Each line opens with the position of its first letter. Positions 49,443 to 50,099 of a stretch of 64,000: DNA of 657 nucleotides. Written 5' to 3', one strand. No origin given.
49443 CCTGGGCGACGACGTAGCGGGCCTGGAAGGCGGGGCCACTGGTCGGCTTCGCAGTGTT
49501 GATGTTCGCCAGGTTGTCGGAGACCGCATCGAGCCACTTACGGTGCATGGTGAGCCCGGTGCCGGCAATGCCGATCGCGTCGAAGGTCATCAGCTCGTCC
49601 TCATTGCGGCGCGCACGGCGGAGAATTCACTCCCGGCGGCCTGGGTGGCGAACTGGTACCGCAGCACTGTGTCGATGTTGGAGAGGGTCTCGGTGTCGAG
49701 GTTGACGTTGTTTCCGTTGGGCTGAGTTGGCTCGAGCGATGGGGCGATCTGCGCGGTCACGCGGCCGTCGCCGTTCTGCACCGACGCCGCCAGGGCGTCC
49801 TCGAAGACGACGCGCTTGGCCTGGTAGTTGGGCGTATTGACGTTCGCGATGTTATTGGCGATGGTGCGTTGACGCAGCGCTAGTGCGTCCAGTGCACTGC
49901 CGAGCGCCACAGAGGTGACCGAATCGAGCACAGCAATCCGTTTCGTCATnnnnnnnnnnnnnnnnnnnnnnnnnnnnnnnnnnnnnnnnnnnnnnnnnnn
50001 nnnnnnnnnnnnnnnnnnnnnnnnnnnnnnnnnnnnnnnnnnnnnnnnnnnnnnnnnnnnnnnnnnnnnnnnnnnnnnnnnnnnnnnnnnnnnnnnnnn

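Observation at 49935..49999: CsrA-type hairpin array in the flgB leader: possible translational control of the basal-body operon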

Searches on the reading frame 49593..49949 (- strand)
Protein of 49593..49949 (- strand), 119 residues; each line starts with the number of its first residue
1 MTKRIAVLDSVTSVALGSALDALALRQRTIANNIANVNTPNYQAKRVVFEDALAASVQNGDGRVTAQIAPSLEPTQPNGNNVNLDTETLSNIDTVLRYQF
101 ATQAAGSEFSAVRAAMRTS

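Call 11: find_homologous_proteins(query=window:49593-49949:-)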
Query window:49593-49949:- (119 aa): 2463 proteins with E <= 0.001 among 2810 candidates; the best 120 are listed.
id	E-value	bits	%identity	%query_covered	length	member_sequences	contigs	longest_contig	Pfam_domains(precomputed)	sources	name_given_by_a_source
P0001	7.8e-62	224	95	100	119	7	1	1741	PF00460.26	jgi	jgi:flagellar basal-body rod protein FlgB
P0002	2.6e-54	200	84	98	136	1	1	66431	PF00460.26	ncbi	ncbi:flagellar basal-body rod protein FlgB [Glaciihabitans sp. UYNi722]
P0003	4.5e-52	192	83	95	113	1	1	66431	PF00460.26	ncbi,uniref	ncbi:flagellar basal body protein [Glaciihabitans sp. UYNi722]|uniref:flagellar basal body rod prote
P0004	2.9e-50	187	83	94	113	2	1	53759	PF00460.26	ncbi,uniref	ncbi:MAG TPA: flagellar basal body protein [Lacisediminihabitans sp.]|uniref:flagellar basal body ro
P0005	7.4e-50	185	84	94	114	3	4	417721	PF00460.26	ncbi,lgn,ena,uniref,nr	ncbi:flagellar basal body protein [Pseudarthrobacter sp. BIM B-2242]|uniref:flagellar basal body rod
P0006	7.9e-50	185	82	95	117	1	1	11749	PF00460.26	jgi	jgi:flagellar basal-body rod protein FlgB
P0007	1.3e-49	184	81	97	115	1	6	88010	PF00460.26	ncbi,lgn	-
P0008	2.0e-49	184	83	94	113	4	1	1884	PF00460.26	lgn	-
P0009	2.3e-49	184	81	95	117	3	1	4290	PF00460.26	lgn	-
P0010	3.0e-49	183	82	95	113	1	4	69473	PF00460.26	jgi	jgi:flagellar basal-body rod protein FlgB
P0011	3.1e-49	183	81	97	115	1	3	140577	PF00460.26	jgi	jgi:flagellar basal-body rod protein FlgB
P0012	3.1e-49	183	78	97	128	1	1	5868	PF00460.26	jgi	jgi:flagellar basal-body rod protein FlgB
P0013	4.7e-49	183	81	95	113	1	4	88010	PF00460.26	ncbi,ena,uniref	ncbi:flagellar basal body rod protein FlgB [Lacisediminihabitans sp.]|uniref:flagellar basal body ro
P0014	5.9e-49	182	82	95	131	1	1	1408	PF00460.26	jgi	jgi:flagellar basal-body rod protein FlgB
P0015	7.1e-49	182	81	95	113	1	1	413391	PF00460.26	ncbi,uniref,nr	ncbi:flagellar basal body rod protein FlgB [Lacisediminihabitans profunda]|uniref:Flagellar basal bo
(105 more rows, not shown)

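Call 13: find_related_loci(query=A1, collection=genome_contigs, flank=6000)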
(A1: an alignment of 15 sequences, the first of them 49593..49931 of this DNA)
Query A1 (113 aa) in genome_contigs; peptide patterns used: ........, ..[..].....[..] (x = any residue, [..] = any of these).
599 stretches matched a pattern (row limit reached: there are more); 580 encode a relative of the query (tblastn E <= 1e-3); the best 80 are kept; 80 distinct loci.
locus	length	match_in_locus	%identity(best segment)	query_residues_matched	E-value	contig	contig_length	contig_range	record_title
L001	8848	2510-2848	92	1-113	1e-64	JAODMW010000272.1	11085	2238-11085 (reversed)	MAG: Microbacteriaceae bacterium isolate RYN_102 scaffold_1017622, whole genome shotgun sequence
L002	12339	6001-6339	83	1-113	6e-60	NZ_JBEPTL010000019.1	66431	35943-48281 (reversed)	Glaciihabitans sp. UYNi722 Ga0504889_19, whole genome shotgun sequence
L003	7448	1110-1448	81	1-113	4e-57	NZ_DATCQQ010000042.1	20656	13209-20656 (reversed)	MAG: Lacisediminihabitans sp. isolate SMAG_U7257 k141_160576, whole genome shotgun sequence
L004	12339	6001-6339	81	1-113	8e-57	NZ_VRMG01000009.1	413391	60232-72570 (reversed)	Lacisediminihabitans profunda strain CHu50b-6-2 contig_9, whole genome shotgun sequence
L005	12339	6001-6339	80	1-113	9e-56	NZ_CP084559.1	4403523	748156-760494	Arthrobacter sp. FW306-04-A chromosome, complete genome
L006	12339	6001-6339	80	1-113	2e-55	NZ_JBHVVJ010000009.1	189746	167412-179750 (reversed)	Arthrobacter sp. NPDC058192 NPDC058192_T30_G11.ctg-0009, whole genome shotgun sequence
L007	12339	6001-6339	80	1-113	5e-55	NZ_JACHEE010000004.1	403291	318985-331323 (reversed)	Arthrobacter sp. AZCC_0090 Ga0417320_04, whole genome shotgun sequence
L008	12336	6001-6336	80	1-112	5e-55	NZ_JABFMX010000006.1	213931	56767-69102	Arthrobacter sp. C9C5 NODE_6_length_213931_cov_110.788158, whole genome shotgun sequence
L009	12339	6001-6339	80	1-113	6e-55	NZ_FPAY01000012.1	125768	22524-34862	Arthrobacter sp. ov118, whole genome shotgun sequence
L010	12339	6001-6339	81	1-113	6e-55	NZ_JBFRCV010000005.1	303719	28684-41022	Arthrobacter sp. YAF34 SCAFFOLD_4, whole genome shotgun sequence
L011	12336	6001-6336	81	1-112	3e-55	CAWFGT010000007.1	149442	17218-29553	MAG: uncultured Actinomycetota bacterium isolate MFD02832.bin.1.129 genome assembly, contig: contig_6721, whole genome s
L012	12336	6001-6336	81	1-112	4e-55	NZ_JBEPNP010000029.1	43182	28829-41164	Arthrobacter sp. UYEF20 Ga0493856_29, whole genome shotgun sequence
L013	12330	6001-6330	81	1-110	1e-54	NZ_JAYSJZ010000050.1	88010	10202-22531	MAG: Lacisediminihabitans sp. isolate GFS_10025 GFS_10025_49, whole genome shotgun sequence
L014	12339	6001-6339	80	1-113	1e-54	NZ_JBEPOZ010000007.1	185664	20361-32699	Arthrobacter sp. UYCu712 Ga0504870_07, whole genome shotgun sequence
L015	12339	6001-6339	80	1-113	7e-55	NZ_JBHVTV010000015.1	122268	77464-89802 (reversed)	Arthrobacter sp. NPDC058130 NPDC058130_T30_H7.ctg-0015, whole genome shotgun sequence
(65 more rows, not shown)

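Call 19: search_protein_families(library=pfam, proteins=[window:49593-49931:-], max_evalue=0.01)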
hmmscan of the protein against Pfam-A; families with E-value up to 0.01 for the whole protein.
window:49593-49931:- (113 aa): 1 family
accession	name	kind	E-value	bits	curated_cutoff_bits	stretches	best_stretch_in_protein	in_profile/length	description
PF00460.25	Flg_bb_rod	-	5.8e-09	36.2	20.7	1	11-37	5-31/31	Flagella basal body rod protein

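Call 59: search_protein_representatives(protein=window:49593-49931:-)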
Query: 113 residues. Proteins with E-value up to 0.001 (for the whole library): 2005; up to 1e-10: 133; up to 1e-30: 4. The best 150 are listed.
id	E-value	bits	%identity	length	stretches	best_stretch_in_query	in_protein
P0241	7.9e-34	132.1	62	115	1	2-112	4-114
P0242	7.7e-33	128.9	64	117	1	2-112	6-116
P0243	7.1e-32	125.8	62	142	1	1-110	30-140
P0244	1.5e-31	124.7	61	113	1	3-111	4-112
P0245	1.8e-29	118.1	67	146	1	1-105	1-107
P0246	1.5e-28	115.1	52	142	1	3-112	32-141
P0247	3.2e-28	114.1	71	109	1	1-86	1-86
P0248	2.9e-27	111.0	62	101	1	14-113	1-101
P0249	6.6e-27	109.9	65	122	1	28-112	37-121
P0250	5.0e-26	107.1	55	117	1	2-111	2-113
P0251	9.5e-25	103.0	51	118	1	1-110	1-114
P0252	3.1e-24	101.4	65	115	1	12-96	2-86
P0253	3.5e-24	101.2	61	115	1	1-88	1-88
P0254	4.6e-24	100.8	83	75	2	75-113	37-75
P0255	9.3e-24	99.8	77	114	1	2-70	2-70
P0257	4.7e-23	97.6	52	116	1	1-113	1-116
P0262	1.6e-20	89.4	45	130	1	4-111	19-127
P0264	2.5e-20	88.8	45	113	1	4-112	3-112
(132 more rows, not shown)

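Call 60: list_cluster_members(proteins=[P0241, P0242, P0243, P0244, P0246, P0250, P0251, P0257, P0262, P0264])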
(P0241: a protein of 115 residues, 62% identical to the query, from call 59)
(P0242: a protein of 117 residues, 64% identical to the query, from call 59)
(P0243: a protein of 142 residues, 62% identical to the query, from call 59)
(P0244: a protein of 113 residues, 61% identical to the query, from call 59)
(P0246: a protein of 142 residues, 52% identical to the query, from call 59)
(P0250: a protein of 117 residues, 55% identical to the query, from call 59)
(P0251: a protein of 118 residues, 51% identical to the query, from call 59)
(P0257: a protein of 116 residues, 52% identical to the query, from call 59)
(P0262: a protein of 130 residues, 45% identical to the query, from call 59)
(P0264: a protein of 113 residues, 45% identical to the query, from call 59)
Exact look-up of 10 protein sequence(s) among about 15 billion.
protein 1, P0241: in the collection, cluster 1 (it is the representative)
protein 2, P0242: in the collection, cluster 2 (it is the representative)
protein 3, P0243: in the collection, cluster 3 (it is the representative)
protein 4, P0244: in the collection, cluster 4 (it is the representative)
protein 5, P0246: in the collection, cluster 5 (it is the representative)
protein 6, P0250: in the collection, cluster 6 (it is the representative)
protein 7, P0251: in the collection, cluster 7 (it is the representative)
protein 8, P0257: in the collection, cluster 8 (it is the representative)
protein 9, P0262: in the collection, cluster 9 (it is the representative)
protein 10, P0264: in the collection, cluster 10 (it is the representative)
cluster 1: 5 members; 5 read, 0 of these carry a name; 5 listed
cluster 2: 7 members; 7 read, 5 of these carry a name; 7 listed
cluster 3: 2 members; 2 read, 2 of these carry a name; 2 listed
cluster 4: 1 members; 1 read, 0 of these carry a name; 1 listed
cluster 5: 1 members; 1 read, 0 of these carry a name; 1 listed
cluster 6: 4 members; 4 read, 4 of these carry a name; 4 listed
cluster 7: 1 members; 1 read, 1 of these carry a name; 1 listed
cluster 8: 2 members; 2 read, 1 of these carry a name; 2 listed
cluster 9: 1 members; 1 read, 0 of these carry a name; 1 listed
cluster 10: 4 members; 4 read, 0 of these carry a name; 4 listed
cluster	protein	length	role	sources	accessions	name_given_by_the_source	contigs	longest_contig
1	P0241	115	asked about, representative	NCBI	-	-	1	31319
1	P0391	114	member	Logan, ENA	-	-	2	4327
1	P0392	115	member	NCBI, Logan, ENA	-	-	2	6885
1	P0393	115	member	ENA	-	-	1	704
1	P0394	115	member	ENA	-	-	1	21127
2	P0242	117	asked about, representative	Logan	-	-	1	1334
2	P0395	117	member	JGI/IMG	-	flagellar basal-body rod protein FlgB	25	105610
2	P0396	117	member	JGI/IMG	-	flagellar basal-body rod protein FlgB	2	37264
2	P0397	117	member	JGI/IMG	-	flagellar basal-body rod protein FlgB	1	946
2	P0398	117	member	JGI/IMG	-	flagellar basal-body rod protein FlgB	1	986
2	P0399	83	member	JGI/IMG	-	flagellar basal-body rod protein FlgB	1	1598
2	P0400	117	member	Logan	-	-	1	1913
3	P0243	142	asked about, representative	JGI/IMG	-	flagellar basal-body rod protein FlgB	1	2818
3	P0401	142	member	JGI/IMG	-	flagellar basal-body rod protein FlgB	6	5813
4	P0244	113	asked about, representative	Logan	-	-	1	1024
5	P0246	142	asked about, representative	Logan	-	-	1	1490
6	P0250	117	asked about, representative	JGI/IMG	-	flagellar basal-body rod protein FlgB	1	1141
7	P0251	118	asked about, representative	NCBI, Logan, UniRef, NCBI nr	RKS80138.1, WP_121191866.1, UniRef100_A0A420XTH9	flagellar basal-body rod protein FlgB [Motilibacter peucedani] | Flagellar basal body rod protein FlgB n=1 Tax=Motilibacter peucedani TaxID=598650 ... | flagellar basal body rod protein FlgB [Motilibacter peucedani]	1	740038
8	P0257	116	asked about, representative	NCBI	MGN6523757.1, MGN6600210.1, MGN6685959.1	MAG: flagellar basal body rod protein FlgB [Actinomycetes bacterium]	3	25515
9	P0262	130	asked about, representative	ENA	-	-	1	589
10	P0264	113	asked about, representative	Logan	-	-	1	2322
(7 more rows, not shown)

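Call 61: find_homologous_proteins(query=P0251)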
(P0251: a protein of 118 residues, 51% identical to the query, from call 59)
Query P0251 (118 aa): 634 proteins with E <= 0.001 among 664 candidates; the best 120 are listed.
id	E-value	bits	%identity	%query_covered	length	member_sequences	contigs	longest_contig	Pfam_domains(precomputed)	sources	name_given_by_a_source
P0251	4.8e-67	240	100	100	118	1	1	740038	-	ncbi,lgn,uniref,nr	ncbi:flagellar basal-body rod protein FlgB [Motilibacter peucedani]|uniref:Flagellar basal body rod 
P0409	2.4e-64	232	97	97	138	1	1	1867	-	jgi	jgi:flagellar basal-body rod protein FlgB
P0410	1.7e-59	216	90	98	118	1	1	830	-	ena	-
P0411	5.6e-54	199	83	98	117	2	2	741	PF00460.26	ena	-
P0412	2.3e-51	190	78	97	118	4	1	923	-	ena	-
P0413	1.3e-50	188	76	97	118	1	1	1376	-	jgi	jgi:flagellar basal-body rod protein FlgB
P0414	6.5e-50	186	75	98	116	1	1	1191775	-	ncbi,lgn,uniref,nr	ncbi:flagellar basal-body rod protein FlgB [Motilibacter rhizosphaerae]|uniref:Flagellar basal body 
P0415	9.9e-49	182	78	99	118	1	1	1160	-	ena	-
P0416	4.9e-48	179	79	97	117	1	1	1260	-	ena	-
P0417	1.7e-47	178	73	100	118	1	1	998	-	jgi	jgi:flagellar basal-body rod protein FlgB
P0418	1.0e-46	175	74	99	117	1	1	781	PF00460.26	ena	-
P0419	1.1e-45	172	70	98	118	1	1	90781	-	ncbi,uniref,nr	ncbi:flagellar basal body rod protein FlgB [Motilibacter aurantiacus]|uniref:flagellar basal body ro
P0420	1.3e-45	172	72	99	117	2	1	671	-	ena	-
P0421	3.5e-44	167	69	98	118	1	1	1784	-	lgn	-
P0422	2.0e-43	165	68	99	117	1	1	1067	-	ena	-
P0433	8.6e-38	147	62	99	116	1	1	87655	PF00460.26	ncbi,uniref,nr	ncbi:flagellar basal body rod protein FlgB [Vallicoccus soli]|uniref:Flagellar basal body rod protei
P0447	2.8e-36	142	61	97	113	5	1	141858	PF00460.26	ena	-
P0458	1.3e-35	140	62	98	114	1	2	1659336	PF00460.26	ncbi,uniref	ncbi:flagellar basal body rod protein FlgB [Luedemannella flava]|uniref:Flagellar basal body rod pro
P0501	5.7e-34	134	59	99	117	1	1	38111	PF00460.26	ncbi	ncbi:flagellar basal body rod protein FlgB [Angustibacter aerolatus]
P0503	5.9e-34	134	59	97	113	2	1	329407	PF00460.26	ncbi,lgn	-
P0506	7.6e-34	134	61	98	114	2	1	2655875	PF00460.26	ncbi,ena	-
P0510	1.0e-33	134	61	97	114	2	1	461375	PF00460.26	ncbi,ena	-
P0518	1.4e-33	133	60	97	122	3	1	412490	PF00460.26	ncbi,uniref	ncbi:flagellar basal body rod protein FlgB [Sporichthya brevicatena]|uniref:Flagellar basal body rod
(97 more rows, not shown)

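Call 62: find_encoding_contigs(protein=P0251, flank=10000, max_places=1)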
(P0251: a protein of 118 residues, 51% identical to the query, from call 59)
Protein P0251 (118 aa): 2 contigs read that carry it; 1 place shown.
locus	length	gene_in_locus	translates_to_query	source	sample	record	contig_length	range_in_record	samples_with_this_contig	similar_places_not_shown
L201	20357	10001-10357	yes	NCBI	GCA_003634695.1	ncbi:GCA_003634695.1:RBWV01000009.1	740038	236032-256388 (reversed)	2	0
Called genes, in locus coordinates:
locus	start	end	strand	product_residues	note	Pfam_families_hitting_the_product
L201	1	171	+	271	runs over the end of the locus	PF00669:Flagellin_N, PF00700:Flagellin_C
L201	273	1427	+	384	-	PF14361:RsbRD_N (weak), PF17853:GGDEF_2, PF13556:HTH_30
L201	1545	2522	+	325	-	PF03741:TerC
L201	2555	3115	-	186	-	PF01872:RibD_C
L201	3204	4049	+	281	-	PF14378:PAP2_3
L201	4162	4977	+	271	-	PF00669:Flagellin_N, PF00700:Flagellin_C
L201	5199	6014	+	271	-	PF00669:Flagellin_N, PF00700:Flagellin_C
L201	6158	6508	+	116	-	-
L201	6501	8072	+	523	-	PF02465:FliD_N, PF07195:FliD_C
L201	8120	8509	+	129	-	PF02561:FliS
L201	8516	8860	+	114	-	-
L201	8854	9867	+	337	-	PF00535:Glycos_transf_2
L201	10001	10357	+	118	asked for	-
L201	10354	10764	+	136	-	PF06429:Flg_bbr_C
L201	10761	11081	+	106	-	PF02049:FliE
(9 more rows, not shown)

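Call 63: find_encoding_contigs(protein=P0433, flank=10000, max_places=1)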
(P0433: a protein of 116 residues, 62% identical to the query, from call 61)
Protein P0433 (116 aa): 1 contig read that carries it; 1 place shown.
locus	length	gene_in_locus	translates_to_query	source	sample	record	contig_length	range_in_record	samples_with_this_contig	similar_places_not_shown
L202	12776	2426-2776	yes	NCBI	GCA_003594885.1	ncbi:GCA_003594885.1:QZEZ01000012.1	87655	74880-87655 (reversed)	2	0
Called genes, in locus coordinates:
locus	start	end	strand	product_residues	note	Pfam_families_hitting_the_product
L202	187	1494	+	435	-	PF02465:FliD_N, PF07195:FliD_C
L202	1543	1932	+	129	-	PF02561:FliS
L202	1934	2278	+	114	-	-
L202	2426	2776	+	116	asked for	PF00460:Flg_bb_rod (weak)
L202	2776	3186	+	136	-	PF06429:Flg_bbr_C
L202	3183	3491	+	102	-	PF02049:FliE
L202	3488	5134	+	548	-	PF01514:YscJ_FliF, PF08345:YscJ_FliF_C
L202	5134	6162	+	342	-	PF03448:MgtE_N (faint), PF14842:FliG_N, PF14841:FliG_M, PF01706:FliG_C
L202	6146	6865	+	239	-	PF02108:FliH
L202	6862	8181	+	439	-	PF02874:ATP-synt_ab_N (faint), PF00006:ATP-synt_ab, PF18269:T3SS_ATPase_C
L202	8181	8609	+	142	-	PF02050:FliJ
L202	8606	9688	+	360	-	-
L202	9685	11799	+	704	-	-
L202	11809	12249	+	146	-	PF03963:FlgD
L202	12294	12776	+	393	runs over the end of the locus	PF00460:Flg_bb_rod, PF22692:LlgE_F_G_D1, PF07559:FlgE_D2 (weak), PF06429:Flg_bbr_C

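Call 64: find_encoding_contigs(protein=P0458, flank=10000, max_places=1)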
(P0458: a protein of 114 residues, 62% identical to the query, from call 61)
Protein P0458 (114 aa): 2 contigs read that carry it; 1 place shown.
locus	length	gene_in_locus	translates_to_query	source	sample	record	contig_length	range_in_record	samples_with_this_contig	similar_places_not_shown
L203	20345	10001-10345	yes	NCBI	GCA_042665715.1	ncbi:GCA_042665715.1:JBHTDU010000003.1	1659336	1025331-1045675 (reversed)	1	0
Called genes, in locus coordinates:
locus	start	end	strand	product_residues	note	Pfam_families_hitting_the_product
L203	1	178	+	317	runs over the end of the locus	PF18082:NAT_N, PF18164:GNAT_C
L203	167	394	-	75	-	PF02599:CsrA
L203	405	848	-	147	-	PF02623:FliW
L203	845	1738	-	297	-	PF00669:Flagellin_N, PF00700:Flagellin_C (weak)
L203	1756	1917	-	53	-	PF06429:Flg_bbr_C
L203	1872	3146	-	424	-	PF00460:Flg_bb_rod, PF22638:FlgK_D1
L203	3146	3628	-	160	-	PF05130:FlgN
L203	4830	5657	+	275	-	PF00669:Flagellin_N, PF00700:Flagellin_C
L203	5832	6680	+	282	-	PF00669:Flagellin_N, PF00700:Flagellin_C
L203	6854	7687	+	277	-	PF00669:Flagellin_N, PF00700:Flagellin_C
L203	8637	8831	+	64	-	-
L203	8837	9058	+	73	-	PF07195:FliD_C (weak)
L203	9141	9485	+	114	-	PF02561:FliS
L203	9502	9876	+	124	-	-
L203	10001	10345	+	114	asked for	PF00460:Flg_bb_rod (weak)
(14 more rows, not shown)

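Call 66: find_encoding_contigs(protein=P0501, flank=10000, max_places=1)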
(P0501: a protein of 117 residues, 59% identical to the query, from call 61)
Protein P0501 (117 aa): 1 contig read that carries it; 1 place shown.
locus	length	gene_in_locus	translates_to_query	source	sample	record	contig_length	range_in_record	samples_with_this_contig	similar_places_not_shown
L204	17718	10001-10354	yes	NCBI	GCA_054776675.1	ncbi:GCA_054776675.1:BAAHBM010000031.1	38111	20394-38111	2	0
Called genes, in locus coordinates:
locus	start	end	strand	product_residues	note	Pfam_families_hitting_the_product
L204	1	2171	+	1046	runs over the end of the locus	PF04464:Glyphos_transf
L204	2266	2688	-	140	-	PF02623:FliW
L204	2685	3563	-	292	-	PF00669:Flagellin_N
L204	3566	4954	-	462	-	PF00460:Flg_bb_rod (weak), PF22638:FlgK_D1, PF06429:Flg_bbr_C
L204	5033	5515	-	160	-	PF05130:FlgN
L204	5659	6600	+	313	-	PF04542:Sigma70_r2, PF04539:Sigma70_r3 (faint), PF08281:Sigma70_r4_2, PF04545:Sigma70_r4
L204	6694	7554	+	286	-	PF00669:Flagellin_N, PF00700:Flagellin_C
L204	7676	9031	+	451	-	PF02465:FliD_N, PF07195:FliD_C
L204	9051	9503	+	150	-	PF02561:FliS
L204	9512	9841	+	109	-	-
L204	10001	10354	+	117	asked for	PF00460:Flg_bb_rod (weak)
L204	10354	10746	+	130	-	PF06429:Flg_bbr_C (weak)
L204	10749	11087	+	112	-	-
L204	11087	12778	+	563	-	PF01514:YscJ_FliF, PF08345:YscJ_FliF_C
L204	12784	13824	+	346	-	PF14841:FliG_M (weak), PF14842:FliG_N, PF14841:FliG_M, PF01706:FliG_C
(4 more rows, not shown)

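Call 67: find_encoding_contigs(protein=P0518, flank=10000, max_places=1)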
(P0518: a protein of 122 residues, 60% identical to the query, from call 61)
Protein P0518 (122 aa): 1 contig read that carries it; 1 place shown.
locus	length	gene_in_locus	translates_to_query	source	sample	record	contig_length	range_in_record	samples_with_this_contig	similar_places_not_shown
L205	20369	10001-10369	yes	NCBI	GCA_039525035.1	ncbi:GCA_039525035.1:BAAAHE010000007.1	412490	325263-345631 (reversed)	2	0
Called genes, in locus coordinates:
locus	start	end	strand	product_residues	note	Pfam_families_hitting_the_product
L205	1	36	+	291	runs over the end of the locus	PF00561:Abhydrolase_1, PF12146:Hydrolase_4, PF12697:Abhydrolase_6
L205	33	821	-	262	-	PF00392:GntR, PF08279:HTH_11 (weak), PF07702:UTRA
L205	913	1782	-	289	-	PF04228:Zn_peptidase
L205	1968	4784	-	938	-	PF04879:Molybdop_Fe4S4, PF00384:Molybdopterin, PF01568:Molydop_binding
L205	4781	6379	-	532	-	PF13187:Fer4_9 (weak), PF13247:Fer4_11, PF12838:Fer4_7 (weak), PF25160:LdpA_Fe-S-bd (weak), PF00037:Fer4, PF12797:Fer4_2 (weak), PF12837:Fer4_6 (weak), PF03916:NrfD, +2 more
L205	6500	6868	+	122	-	PF02656:DUF202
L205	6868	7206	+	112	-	PF02656:DUF202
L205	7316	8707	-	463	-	PF00753:Lactamase_B, PF00581:Rhodanese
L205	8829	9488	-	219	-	PF00072:Response_reg, PF00196:GerE, PF08281:Sigma70_r4_2 (weak)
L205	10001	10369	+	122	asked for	PF00460:Flg_bb_rod (weak)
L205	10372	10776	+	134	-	PF06429:Flg_bbr_C (weak)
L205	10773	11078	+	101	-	PF02049:FliE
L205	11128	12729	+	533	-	PF01514:YscJ_FliF, PF08345:YscJ_FliF_C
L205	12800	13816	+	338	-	PF03448:MgtE_N (faint), PF14842:FliG_N, PF14841:FliG_M, PF01706:FliG_C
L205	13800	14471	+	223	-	PF02108:FliH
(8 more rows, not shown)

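Call 68: find_encoding_contigs(protein=P0506, flank=10000, max_places=1)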
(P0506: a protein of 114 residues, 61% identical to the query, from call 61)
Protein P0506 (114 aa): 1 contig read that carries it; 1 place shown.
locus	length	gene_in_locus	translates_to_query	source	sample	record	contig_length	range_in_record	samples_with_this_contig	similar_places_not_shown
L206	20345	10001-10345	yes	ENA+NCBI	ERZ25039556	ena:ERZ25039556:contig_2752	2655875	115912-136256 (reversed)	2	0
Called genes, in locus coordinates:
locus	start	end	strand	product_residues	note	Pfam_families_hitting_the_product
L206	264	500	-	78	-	PF02599:CsrA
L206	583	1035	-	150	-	PF02623:FliW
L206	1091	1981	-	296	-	PF00669:Flagellin_N, PF00700:Flagellin_C (weak)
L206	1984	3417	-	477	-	PF00460:Flg_bb_rod, PF22638:FlgK_D1, PF06429:Flg_bbr_C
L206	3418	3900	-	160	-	PF05130:FlgN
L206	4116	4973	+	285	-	PF04542:Sigma70_r2, PF04539:Sigma70_r3, PF08281:Sigma70_r4_2, PF04545:Sigma70_r4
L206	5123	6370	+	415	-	PF00669:Flagellin_N, PF00700:Flagellin_C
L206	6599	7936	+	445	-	PF02465:FliD_N, PF07195:FliD_C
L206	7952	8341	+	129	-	PF02561:FliS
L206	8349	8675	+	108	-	-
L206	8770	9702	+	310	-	-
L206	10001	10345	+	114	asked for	PF00460:Flg_bb_rod (weak)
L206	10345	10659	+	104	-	-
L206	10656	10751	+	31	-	PF06429:Flg_bbr_C (weak)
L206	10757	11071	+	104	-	PF02049:FliE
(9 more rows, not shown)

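Call 73: find_encoding_contigs(protein=P0510, flank=10000, max_places=1)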
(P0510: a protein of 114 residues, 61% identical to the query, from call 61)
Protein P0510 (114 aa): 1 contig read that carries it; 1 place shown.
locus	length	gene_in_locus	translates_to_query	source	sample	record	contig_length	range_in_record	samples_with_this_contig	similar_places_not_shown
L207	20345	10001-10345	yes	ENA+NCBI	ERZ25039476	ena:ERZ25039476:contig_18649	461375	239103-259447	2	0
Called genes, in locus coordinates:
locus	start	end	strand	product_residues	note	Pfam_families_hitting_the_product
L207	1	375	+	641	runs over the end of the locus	PF21185:RecD_N, PF13086:AAA_11 (weak), PF13604:AAA_30, PF13245:AAA_19, PF01443:Viral_helicase1 (weak), PF13538:UvrD_C_2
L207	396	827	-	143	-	PF02623:FliW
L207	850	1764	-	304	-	PF00669:Flagellin_N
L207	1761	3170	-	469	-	PF00460:Flg_bb_rod, PF22638:FlgK_D1, PF06429:Flg_bbr_C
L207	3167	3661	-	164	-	PF05130:FlgN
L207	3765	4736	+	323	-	PF04542:Sigma70_r2, PF04539:Sigma70_r3 (weak), PF04545:Sigma70_r4, PF08281:Sigma70_r4_2 (weak)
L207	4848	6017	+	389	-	PF00669:Flagellin_N, PF00700:Flagellin_C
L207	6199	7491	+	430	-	PF02465:FliD_N, PF07195:FliD_C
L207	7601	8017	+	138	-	PF02561:FliS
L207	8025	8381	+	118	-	-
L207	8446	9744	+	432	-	PF00563:EAL, PF08668:HDOD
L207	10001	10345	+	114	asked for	PF00460:Flg_bb_rod (weak)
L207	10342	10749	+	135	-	PF06429:Flg_bbr_C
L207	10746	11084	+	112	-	-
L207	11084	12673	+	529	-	PF01514:YscJ_FliF, PF08345:YscJ_FliF_C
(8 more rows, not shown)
